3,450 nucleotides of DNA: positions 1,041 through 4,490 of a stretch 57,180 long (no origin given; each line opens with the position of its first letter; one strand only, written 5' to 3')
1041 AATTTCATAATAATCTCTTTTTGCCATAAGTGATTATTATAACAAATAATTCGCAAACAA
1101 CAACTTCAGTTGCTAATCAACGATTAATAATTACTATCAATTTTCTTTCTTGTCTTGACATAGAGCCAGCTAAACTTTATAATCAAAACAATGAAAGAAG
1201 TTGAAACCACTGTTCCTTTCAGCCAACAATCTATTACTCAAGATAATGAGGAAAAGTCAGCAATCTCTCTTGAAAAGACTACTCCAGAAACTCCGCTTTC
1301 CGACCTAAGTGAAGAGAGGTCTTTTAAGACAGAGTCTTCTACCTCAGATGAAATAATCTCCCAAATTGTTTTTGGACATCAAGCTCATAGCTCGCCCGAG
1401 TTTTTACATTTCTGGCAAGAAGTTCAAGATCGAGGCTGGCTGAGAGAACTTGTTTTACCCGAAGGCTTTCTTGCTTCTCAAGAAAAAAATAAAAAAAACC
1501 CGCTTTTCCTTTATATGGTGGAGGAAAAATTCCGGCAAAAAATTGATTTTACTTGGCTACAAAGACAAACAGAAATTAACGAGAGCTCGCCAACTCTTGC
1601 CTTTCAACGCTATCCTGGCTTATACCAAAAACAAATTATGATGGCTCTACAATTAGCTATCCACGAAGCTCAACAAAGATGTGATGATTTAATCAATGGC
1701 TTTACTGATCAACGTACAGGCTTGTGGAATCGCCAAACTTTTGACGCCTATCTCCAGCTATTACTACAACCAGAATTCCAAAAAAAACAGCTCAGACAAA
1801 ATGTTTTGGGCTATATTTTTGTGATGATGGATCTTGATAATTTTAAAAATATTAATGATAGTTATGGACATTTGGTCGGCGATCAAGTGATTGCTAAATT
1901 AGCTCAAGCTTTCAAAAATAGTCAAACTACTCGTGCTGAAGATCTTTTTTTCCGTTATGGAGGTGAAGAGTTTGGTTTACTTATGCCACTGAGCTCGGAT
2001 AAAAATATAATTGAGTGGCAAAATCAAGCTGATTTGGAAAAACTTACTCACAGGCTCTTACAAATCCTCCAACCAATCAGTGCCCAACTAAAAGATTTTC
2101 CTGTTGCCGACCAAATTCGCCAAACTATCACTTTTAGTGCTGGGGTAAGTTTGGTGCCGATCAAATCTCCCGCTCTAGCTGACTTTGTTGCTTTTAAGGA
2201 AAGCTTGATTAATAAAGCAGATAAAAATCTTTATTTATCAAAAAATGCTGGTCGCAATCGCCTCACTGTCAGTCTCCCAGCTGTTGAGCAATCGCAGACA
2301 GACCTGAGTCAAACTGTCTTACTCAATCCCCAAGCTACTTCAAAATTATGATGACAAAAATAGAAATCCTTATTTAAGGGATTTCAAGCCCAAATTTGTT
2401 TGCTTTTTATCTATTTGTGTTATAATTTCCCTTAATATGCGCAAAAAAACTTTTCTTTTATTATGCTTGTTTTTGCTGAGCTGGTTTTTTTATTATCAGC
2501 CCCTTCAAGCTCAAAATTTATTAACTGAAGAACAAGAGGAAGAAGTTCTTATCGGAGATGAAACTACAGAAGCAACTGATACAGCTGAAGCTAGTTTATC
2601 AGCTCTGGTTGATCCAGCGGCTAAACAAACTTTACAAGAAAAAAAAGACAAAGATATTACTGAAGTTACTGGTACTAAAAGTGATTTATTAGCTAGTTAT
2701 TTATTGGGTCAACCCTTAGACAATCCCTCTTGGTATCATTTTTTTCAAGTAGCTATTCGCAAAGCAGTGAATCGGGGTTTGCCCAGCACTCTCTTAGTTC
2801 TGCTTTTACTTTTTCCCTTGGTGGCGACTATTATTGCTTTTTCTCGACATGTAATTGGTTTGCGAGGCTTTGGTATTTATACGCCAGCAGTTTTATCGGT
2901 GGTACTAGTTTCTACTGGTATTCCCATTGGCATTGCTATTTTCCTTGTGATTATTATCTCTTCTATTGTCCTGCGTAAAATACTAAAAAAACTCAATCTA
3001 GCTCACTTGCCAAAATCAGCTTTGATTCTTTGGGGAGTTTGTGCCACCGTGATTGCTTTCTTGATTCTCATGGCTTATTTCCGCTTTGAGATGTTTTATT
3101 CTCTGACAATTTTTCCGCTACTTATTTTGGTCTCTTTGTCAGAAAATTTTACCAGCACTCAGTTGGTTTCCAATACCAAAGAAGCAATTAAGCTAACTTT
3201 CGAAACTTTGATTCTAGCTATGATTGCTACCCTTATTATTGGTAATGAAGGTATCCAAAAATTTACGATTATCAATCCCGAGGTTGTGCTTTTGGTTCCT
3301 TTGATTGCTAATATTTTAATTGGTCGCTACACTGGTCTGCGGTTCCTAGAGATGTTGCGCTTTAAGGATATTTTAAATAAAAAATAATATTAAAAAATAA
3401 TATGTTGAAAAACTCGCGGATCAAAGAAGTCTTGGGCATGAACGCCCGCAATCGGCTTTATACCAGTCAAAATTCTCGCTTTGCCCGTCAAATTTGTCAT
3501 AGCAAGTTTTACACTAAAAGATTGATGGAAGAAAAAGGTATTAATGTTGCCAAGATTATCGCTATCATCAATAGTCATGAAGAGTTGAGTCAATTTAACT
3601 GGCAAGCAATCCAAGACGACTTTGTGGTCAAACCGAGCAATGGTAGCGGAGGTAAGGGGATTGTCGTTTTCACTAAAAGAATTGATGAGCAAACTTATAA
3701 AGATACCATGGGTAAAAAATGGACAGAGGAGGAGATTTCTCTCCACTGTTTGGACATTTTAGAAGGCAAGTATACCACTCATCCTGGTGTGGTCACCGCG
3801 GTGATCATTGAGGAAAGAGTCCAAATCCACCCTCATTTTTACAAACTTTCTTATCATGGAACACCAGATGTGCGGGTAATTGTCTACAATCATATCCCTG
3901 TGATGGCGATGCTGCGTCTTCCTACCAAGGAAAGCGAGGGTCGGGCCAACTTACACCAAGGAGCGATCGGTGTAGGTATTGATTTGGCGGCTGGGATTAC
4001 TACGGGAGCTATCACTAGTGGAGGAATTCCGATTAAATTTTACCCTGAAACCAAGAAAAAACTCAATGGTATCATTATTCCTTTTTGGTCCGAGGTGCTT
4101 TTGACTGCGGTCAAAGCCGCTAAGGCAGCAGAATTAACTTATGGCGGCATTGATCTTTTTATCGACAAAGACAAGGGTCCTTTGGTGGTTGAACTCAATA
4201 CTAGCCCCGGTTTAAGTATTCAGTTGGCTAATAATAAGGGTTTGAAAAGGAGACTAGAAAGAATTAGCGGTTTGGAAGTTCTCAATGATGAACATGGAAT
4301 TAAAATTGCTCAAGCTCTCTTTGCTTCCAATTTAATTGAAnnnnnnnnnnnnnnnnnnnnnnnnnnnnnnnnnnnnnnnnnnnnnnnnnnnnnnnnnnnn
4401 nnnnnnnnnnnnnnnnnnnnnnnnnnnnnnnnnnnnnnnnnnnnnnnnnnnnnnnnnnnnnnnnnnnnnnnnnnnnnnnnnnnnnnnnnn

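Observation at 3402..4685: ATP-grasp peptide ligase fused to a RimB-like aspartic protease: writer and eraser in one chain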

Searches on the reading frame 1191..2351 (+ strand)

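Call 3: search_protein_families(library=pfam, proteins=[window:1191-2351:+], max_evalue=1)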
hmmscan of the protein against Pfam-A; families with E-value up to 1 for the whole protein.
window:1191-2351:+ (386 aa): 3 families
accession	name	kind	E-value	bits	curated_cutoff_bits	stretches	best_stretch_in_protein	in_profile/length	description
PF00990.26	GGDEF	-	3e-30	105.6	23.8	1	172-357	3-161/161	Diguanylate cyclase, GGDEF domain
PF23136.1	DUF7051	-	0.076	13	27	1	93-180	111-196/254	Domain of unknown function (DUF7051)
PF22335.1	Cas10-Cmr2_palm2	-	0.22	12.1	27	1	287-346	69-125/133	Cas10/Cmr2, second palm domain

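Call 4: search_protein_families(library=ncbifam, proteins=[window:1191-2351:+], max_evalue=1)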
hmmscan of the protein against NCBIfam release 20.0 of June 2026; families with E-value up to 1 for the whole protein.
window:1191-2351:+ (386 aa): 22 families
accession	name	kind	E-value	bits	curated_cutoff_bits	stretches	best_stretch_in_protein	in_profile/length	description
TIGR00254.1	GGDEF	domain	3.3e-30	105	37.4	1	171-360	6-166/168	diguanylate cyclase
NF007380.0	PRK09894.1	equivalog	1.9e-28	99.7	256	1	171-360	130-286/296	diguanylate cyclase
NF038266.1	diguan_SiaD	equivalog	3.5e-27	95.4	290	1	171-358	95-252/252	biofilm regulation diguanylate cyclase SiaD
NF007135.0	PRK09581.1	equivalog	4.7e-27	94.9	474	1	171-359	293-453/457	PleD family two-component system response regulator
NF047654.1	DiguCycDgcRLepto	equivalog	5.4e-23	81.3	500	1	170-358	133-293/295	diguanylate cyclase DgcR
NF041606.1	dguan_cyc_DgcA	equivalog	2e-22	79.6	370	1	207-361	209-339/340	diguanylate cyclase DgcA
NF007423.1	PRK09966.1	equivalog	2.7e-22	79.2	325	1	172-351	241-390/390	diguanylate cyclase DgcN/YfiN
NF007298.0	PRK09776.1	equivalog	1.2e-19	69.8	1135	1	173-368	687-852/1111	diguanylate cyclase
NF051473.1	DigCycDgcsShew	equivalog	3e-18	66.2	400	1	171-360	136-290/291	diguanylate cyclase DgcS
NF007474.0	PRK10060.1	equivalog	4.2e-18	64.9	782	1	159-367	228-401/663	cyclic di-GMP phosphodiesterase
NF011955.1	PRK15426.1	equivalog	9.4e-18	63.7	408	1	195-360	417-560/564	cellulose biosynthesis regulator diguanylate cyclase DgcQ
NF007599.0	PRK10245.1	equivalog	1.5e-17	63.1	402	1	151-360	191-369/371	diguanylate cyclase AdrA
NF040885.1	diguan_DgcJ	equivalog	5.4e-16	58.4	500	1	171-275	342-430/493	diguanylate cyclase DgcJ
NF045675.1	PhdiestaseDibA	equivalog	4.2e-14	51.8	980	1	156-358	191-361/623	phosphodiesterase DibA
NF047872.1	GGDEF_GdpS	equivalog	2.5e-13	50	400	1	172-269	189-278/355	GGDEF domain-containing protein GdpS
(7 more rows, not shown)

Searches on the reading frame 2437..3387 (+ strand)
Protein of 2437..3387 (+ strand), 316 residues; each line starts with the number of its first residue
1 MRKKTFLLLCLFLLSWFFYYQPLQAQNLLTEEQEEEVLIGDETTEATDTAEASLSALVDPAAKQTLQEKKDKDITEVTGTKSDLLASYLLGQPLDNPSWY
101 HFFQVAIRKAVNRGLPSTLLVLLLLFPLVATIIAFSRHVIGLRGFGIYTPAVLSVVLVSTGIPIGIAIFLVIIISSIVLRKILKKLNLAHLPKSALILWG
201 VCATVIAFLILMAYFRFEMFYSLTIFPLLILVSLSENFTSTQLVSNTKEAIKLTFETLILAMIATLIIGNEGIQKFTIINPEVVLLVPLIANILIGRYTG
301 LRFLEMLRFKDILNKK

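Call 3: search_protein_families(library=pfam, proteins=[window:2437-3387:+], max_evalue=1)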
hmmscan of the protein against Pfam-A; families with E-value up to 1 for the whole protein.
window:2437-3387:+ (316 aa): 1 family
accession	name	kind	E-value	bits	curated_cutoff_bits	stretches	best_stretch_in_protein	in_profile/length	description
PF14402.11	7TM_transglut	-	1.3e-24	87.5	25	1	121-312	57-247/248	7 transmembrane helices usually fused to an inactive transglutaminase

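Call 4: search_protein_families(library=ncbifam, proteins=[window:2437-3387:+], max_evalue=1)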
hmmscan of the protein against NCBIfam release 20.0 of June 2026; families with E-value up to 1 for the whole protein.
window:2437-3387:+ (316 aa): 1 family
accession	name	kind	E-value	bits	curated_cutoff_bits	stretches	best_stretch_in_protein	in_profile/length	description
NF052267.1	inact_TG_RloB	exception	1.4e-17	63.6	900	1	121-314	315-507/508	osmotic stress tolerance membrane protein RloB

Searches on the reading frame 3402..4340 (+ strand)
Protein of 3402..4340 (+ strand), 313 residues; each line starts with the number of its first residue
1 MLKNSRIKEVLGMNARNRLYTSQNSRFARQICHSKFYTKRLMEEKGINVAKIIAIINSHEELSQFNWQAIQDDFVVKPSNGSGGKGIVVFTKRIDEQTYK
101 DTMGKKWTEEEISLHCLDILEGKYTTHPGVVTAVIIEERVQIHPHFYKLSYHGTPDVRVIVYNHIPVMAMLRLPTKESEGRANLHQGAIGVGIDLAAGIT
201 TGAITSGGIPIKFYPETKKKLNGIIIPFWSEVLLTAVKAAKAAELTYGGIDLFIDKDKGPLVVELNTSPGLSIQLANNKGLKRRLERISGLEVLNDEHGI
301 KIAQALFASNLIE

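Call 70: search_dna_similar(query=window:3402-4340:+, collection=plasmids, mode=protein, max_rows=12, max_evalue=1e-10)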
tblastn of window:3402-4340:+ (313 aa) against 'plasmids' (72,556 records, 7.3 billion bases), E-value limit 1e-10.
Records with a match: 3; places in all: 3; records where one place covers at least 80% of the query: 3.
Best place of each record, by identity: <60% 3.
By first word of the organism name: Halobacterium 1; Legionella 1; Aeromonas 1.
By predicted mobility (MOB-suite, as given by PLSDB): non-mobilizable 3.
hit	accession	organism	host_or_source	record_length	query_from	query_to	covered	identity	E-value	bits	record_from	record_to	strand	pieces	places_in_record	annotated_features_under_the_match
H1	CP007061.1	Halobacterium sp. DL1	-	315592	3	291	92%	40.3%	2e-41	160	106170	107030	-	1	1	none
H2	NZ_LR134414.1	Legionella adelaidensis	environmental,Cooling tower water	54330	6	308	97%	36.9%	5e-44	167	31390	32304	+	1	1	alpha-L-glutamate ligase-like protein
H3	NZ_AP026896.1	Aeromonas caviae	Microbe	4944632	10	308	96%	34.2%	2e-40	157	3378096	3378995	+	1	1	none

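Call 71: get_annotated_region(hit=H2, flank=4000)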
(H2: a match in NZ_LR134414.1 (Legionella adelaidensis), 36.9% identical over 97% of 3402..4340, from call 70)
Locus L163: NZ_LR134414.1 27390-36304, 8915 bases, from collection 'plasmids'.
description: Legionella adelaidensis strain NCTC12735 plasmid 5, complete sequence
organism: Legionella adelaidensis (NCBI taxid 45056)
taxonomy: Bacteria; Pseudomonadota; Gammaproteobacteria; Legionellales; Legionellaceae; Legionella; Legionella adelaidensis
host: -; source: environmental,Cooling tower water; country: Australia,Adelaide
typing (MOB-suite, as given by PLSDB): non-mobilizable
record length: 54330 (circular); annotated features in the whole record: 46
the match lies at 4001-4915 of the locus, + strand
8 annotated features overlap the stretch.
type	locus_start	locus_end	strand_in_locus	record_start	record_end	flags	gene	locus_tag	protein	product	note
CDS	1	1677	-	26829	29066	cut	-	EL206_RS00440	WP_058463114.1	hypothetical protein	-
CDS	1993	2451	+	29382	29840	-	-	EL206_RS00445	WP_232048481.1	RimK/LysX family protein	-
CDS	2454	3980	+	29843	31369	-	-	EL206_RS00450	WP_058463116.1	inactive transglutaminase family protein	-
CDS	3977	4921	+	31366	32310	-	-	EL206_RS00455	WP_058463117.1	alpha-L-glutamate ligase-like protein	-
CDS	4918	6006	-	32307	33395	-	-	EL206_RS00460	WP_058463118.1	C1 family peptidase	GO:0006508 - proteolysis [Evidence IEA]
CDS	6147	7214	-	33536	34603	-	-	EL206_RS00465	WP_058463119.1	C1 family peptidase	GO:0006508 - proteolysis [Evidence IEA]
CDS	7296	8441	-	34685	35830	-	-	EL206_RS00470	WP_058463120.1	FAD-dependent monooxygenase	-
CDS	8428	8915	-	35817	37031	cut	-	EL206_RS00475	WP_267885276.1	FAD-dependent monooxygenase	-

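Call 72: get_annotated_region(hit=H3, flank=4000)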
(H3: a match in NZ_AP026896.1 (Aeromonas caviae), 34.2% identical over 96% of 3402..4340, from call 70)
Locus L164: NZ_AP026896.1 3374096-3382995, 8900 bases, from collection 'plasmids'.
description: Aeromonas caviae strain KAM479 plasmid pKAM479_3, complete sequence
organism: Aeromonas caviae (NCBI taxid 648)
taxonomy: Bacteria; Pseudomonadota; Gammaproteobacteria; Aeromonadales; Aeromonadaceae; Aeromonas; Aeromonas caviae
host: -; source: Microbe; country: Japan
typing (MOB-suite, as given by PLSDB): non-mobilizable
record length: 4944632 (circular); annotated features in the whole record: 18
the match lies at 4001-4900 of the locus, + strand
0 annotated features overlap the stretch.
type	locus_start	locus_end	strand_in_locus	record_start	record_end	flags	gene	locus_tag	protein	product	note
